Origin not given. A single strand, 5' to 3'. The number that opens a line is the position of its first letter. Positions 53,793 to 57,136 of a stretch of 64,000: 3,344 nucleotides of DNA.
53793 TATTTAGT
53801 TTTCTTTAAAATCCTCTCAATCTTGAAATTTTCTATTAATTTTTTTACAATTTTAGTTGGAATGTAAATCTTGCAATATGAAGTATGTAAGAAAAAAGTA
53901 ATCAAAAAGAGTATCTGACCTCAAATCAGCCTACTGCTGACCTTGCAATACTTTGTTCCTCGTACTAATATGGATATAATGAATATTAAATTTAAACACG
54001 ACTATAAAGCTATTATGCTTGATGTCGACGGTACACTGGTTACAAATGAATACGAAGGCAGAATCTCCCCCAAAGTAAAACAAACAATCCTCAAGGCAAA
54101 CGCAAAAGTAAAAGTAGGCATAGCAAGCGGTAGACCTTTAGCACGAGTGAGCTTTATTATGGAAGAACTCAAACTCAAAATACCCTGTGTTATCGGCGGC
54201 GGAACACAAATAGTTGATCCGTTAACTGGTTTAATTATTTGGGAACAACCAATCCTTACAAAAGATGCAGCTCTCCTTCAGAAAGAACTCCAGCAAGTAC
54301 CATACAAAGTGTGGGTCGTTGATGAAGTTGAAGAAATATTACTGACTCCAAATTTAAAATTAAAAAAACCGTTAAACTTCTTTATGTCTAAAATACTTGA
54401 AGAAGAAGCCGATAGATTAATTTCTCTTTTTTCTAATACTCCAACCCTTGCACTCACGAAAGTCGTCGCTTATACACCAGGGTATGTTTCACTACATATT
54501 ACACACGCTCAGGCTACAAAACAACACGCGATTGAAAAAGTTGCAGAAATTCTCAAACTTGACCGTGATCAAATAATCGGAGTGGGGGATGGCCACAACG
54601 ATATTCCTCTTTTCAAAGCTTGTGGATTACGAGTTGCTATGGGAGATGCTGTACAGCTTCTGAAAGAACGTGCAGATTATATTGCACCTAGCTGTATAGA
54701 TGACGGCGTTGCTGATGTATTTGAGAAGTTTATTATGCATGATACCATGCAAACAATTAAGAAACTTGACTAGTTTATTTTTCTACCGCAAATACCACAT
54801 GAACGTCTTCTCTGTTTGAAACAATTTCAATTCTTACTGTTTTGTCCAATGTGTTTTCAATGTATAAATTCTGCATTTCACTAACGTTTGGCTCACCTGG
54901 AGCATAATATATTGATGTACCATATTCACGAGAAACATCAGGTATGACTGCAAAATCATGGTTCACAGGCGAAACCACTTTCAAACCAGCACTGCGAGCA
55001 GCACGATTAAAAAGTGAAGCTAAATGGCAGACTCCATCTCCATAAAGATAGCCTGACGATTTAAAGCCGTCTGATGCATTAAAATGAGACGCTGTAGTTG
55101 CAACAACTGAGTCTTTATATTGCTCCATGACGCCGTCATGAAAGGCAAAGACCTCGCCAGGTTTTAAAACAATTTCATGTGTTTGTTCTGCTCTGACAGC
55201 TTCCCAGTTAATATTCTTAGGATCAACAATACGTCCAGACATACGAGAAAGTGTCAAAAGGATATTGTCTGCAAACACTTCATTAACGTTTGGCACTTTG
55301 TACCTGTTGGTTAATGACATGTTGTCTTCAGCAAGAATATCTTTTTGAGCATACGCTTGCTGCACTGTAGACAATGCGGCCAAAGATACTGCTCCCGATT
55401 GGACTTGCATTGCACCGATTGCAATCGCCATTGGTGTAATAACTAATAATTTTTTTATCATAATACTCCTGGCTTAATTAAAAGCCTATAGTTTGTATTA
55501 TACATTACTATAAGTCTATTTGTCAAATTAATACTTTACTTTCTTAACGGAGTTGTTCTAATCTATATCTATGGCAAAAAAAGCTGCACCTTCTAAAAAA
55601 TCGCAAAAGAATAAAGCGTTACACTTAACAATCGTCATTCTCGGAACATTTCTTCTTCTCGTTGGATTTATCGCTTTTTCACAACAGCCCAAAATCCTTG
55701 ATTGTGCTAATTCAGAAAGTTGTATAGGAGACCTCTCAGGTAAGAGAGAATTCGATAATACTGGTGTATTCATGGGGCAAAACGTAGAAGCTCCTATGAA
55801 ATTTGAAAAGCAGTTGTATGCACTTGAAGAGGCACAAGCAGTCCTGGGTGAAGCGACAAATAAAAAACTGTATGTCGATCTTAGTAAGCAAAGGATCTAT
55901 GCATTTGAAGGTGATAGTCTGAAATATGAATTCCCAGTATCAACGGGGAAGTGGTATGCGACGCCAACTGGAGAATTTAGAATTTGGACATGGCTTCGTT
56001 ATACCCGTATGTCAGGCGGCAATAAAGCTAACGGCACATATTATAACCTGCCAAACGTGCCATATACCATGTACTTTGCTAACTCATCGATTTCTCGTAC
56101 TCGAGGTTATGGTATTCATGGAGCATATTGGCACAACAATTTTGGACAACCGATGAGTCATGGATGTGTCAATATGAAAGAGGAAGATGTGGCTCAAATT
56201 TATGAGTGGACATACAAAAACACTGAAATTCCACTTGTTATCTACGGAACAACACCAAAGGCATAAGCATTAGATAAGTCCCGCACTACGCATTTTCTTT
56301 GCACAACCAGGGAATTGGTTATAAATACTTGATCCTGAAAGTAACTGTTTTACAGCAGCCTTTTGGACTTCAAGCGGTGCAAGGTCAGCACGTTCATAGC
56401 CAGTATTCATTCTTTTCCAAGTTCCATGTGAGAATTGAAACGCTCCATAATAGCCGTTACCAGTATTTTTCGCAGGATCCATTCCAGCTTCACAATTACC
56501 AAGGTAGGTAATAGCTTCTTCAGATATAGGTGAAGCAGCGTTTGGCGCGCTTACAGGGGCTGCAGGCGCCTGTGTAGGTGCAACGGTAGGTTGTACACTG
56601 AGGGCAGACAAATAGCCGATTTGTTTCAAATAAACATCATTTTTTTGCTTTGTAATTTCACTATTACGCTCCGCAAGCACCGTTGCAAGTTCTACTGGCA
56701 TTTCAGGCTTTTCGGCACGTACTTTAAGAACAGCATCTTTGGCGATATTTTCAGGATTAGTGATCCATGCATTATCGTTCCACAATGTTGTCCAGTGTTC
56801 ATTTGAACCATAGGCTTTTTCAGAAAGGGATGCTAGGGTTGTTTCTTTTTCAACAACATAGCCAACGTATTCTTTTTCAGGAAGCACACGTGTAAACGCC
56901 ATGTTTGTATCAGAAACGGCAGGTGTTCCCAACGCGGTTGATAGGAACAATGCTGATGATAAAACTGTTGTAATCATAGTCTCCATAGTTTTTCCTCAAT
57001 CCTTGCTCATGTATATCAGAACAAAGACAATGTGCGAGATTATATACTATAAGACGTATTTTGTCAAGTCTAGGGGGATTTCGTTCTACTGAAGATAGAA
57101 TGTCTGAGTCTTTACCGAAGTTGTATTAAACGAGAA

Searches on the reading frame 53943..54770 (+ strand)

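Call 51: search_protein_families(library=pfam, proteins=[window:53943-54770:+], max_evalue=0.01)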
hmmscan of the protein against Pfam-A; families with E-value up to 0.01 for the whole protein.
window:53943-54770:+ (276 aa): 4 families
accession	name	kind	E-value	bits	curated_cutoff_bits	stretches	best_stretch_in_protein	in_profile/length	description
PF08282.18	Hydrolase_3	-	1.5e-36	126.8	20.9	2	145-259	144-254/255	haloacid dehalogenase-like hydrolase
PF00702.32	Hydrolase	-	8.6e-11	43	26.4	1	21-228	1-191/191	haloacid dehalogenase-like hydrolase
PF05116.19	S6PP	-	2e-07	31.3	20.3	0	184-238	157-211/247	Sucrose-6F-phosphate phosphohydrolase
PF12710.13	HAD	-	0.004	18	27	0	191-225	153-189/189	haloacid dehalogenase-like hydrolase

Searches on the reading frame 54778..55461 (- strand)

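Call 51: search_protein_families(library=pfam, proteins=[window:54778-55461:-], max_evalue=0.01)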
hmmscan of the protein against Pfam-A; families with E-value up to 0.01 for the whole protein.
window:54778-55461:- (228 aa): 1 family
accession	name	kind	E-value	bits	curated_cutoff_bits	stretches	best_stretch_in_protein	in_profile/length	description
PF04294.18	VanW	-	3.8e-09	36.6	27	1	89-222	8-127/130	VanW like protein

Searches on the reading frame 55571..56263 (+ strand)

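Call 51: search_protein_families(library=pfam, proteins=[window:55571-56263:+], max_evalue=0.01)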
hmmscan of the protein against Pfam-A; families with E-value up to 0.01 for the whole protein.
window:55571-56263:+ (231 aa): 1 family
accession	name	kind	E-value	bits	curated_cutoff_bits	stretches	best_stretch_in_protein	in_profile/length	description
PF03734.19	YkuD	-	2.6e-22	80.4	23.4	1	99-220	3-144/146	L,D-transpeptidase catalytic domain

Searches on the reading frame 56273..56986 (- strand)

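Call 51: search_protein_families(library=pfam, proteins=[window:56273-56986:-], max_evalue=0.01)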
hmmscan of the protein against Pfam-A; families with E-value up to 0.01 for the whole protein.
window:56273-56986:- (238 aa): 1 family
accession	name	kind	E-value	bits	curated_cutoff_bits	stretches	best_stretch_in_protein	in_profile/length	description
PF06737.19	Transglycosylas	-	1.7e-10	41.8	27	1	162-217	10-67/77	Transglycosylase-like domain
